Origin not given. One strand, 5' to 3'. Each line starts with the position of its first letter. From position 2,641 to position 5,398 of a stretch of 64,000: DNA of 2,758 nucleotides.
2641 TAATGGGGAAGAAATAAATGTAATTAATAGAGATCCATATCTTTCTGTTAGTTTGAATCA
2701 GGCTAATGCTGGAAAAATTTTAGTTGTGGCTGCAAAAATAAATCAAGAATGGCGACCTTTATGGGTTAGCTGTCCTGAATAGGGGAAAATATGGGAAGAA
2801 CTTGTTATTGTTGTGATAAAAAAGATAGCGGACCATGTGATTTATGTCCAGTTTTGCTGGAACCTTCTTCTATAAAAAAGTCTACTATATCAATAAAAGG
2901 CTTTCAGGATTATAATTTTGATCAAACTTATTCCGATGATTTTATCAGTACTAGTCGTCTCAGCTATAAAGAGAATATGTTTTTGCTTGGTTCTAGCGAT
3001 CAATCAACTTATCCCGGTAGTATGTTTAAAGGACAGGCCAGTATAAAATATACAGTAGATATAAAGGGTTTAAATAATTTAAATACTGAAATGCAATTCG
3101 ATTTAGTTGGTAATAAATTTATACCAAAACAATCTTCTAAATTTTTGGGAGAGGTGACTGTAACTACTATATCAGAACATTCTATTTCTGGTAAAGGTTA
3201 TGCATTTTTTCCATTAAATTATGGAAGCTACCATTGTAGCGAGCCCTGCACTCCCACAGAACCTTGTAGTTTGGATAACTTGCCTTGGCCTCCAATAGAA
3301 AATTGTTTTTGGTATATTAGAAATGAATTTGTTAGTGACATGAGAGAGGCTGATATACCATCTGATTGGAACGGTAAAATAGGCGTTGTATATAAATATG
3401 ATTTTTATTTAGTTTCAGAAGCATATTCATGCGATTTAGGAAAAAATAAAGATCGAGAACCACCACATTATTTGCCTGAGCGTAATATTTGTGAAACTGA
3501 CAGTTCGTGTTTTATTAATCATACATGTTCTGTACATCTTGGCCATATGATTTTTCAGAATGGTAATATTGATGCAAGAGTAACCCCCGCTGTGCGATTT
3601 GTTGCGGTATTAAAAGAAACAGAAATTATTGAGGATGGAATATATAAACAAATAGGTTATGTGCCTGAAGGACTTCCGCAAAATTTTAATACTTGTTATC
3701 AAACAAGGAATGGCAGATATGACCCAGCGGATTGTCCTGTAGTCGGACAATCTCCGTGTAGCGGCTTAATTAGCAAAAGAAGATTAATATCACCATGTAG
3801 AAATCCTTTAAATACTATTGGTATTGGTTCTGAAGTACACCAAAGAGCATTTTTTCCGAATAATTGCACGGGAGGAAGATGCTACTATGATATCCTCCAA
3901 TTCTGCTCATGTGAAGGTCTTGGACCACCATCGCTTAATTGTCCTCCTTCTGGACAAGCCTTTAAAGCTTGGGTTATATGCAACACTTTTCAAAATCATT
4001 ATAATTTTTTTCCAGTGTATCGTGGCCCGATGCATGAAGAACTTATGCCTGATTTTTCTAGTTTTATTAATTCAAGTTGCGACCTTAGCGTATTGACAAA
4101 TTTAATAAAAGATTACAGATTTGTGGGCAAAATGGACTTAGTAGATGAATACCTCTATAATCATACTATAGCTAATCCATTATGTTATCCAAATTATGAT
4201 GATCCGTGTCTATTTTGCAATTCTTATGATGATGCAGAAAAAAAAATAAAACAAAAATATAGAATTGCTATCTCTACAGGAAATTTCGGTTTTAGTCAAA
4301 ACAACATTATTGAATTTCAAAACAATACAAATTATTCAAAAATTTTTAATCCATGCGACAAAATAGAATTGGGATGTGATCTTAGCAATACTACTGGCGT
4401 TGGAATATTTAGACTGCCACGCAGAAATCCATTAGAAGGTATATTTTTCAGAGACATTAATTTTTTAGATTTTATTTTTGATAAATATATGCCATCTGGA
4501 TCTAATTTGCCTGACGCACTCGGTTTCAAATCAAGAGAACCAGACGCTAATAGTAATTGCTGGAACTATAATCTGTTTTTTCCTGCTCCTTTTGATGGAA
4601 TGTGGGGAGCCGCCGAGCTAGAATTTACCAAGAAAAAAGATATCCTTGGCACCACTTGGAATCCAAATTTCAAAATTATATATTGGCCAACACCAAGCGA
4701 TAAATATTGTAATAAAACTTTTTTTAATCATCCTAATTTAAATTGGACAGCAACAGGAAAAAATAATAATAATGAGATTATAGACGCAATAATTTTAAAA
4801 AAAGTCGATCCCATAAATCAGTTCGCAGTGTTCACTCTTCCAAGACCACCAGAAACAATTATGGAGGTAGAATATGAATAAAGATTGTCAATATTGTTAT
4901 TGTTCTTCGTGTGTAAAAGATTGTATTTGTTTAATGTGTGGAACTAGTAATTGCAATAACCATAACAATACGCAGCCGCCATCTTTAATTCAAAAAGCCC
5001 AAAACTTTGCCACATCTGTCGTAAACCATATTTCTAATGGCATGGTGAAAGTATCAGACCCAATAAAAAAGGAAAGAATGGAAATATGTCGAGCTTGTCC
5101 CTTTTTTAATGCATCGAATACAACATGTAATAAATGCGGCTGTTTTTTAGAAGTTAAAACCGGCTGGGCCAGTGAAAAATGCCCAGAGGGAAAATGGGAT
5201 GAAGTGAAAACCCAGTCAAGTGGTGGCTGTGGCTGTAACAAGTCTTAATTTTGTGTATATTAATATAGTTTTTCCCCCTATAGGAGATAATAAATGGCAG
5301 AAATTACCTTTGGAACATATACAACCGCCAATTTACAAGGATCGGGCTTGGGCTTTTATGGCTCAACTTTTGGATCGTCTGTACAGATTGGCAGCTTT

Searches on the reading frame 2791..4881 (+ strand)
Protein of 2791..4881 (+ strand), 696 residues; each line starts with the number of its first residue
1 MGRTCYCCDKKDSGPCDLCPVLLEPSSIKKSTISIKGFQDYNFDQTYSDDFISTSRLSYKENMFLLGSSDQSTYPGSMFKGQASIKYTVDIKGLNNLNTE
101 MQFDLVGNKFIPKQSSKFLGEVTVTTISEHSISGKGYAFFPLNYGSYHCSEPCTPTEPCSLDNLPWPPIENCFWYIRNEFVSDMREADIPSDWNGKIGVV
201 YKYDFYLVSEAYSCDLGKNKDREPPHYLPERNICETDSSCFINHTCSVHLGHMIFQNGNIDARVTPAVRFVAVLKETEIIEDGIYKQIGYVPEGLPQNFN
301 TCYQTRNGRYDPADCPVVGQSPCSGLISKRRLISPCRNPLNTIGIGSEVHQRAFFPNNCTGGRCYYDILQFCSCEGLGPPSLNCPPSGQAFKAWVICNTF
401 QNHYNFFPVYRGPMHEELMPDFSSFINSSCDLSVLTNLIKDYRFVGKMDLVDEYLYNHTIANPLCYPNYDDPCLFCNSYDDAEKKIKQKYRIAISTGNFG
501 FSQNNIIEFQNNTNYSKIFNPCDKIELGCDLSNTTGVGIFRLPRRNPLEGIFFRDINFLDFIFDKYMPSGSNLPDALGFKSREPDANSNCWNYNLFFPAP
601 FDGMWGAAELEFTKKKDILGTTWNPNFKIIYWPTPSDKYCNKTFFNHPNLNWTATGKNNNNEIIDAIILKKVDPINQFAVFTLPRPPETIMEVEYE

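Call 4: search_protein_families(library=pfam, proteins=[window:2791-4881:+], max_evalue=0.1)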
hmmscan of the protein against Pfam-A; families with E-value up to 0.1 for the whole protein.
window:2791-4881:+ (696 aa): 0 families

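Call 5: search_protein_families(library=phrogs, proteins=[window:2791-4881:+], max_evalue=0.01)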
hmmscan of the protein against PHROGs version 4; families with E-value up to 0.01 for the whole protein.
window:2791-4881:+ (696 aa): 0 families

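Call 23: find_encoding_contigs(protein=window:2791-4881:+, flank=10000, max_places=3)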
Protein window:2791-4881:+ (696 aa): no gene with exactly this product is on record in the collection.
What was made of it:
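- Tried and rejected: The exact-sequence lookup failed (call 23).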

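Call 35: find_related_loci(query=window:2791-4878:+, collection=viral_contigs, flank=3000)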
Query window:2791-4878:+ (696 aa) in viral_contigs; peptide patterns used: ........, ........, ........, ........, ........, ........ (x = any residue, [..] = any of these).
19 stretches matched a pattern, but none encodes a relative of the query by tblastn (E <= 1e-3).
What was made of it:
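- Tried and rejected: An IMG/VR scan found no relatives (call 35).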

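Call 63: find_homologous_proteins(query=window:2791-4878:+, max_evalue=0.001)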
Query window:2791-4878:+ (696 aa): 4 proteins with E <= 0.001 among 3234 candidates.
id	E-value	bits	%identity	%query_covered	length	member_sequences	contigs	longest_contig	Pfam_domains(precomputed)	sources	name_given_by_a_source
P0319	0.0e+0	1682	100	100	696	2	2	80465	-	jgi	-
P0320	8.8e-217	740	51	100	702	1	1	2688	-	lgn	-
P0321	3.0e-89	318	36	100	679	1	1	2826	-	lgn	-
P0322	1.2e-71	260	33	100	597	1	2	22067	-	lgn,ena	-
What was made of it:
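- ORF696 has 3 homologues in 5.8 billion proteins and none was found in IMG/VR (calls 63, 35).
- Tried and rejected: The whole-database search found only 3 homologues (call 63).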

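Call 80: search_protein_families(library=ncbifam, proteins=[window:2791-4881:+], max_evalue=0.01)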
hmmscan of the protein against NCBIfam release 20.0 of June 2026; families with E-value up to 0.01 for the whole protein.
window:2791-4881:+ (696 aa): 0 families

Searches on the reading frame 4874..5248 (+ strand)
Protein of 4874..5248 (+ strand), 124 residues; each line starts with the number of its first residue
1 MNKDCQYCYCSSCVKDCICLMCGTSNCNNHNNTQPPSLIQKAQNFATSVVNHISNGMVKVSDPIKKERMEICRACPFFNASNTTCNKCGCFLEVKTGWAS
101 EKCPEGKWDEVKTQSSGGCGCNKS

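Call 4: search_protein_families(library=pfam, proteins=[window:4874-5248:+], max_evalue=0.1)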
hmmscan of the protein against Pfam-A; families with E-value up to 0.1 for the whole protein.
window:4874-5248:+ (124 aa): 2 families
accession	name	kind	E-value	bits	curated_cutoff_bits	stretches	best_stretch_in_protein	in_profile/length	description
PF19668.4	DUF6171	-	9.9e-08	32.7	27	1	56-108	30-80/80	Family of unknown function (DUF6171)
PF10373.15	EST1_DNA_bind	-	0.062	13.3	22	1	10-82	138-214/282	Est1 DNA/RNA binding domain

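Call 5: search_protein_families(library=phrogs, proteins=[window:4874-5248:+], max_evalue=0.01)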
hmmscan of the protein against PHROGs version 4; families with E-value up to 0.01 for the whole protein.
window:4874-5248:+ (124 aa): 1 family
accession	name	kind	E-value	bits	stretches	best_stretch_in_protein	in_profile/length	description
phrog_13558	-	unknown function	6e-17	62.4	1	44-108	3-68/69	-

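Call 80: search_protein_families(library=ncbifam, proteins=[window:4874-5248:+], max_evalue=0.01)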
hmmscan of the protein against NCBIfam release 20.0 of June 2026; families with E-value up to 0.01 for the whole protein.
window:4874-5248:+ (124 aa): 0 families
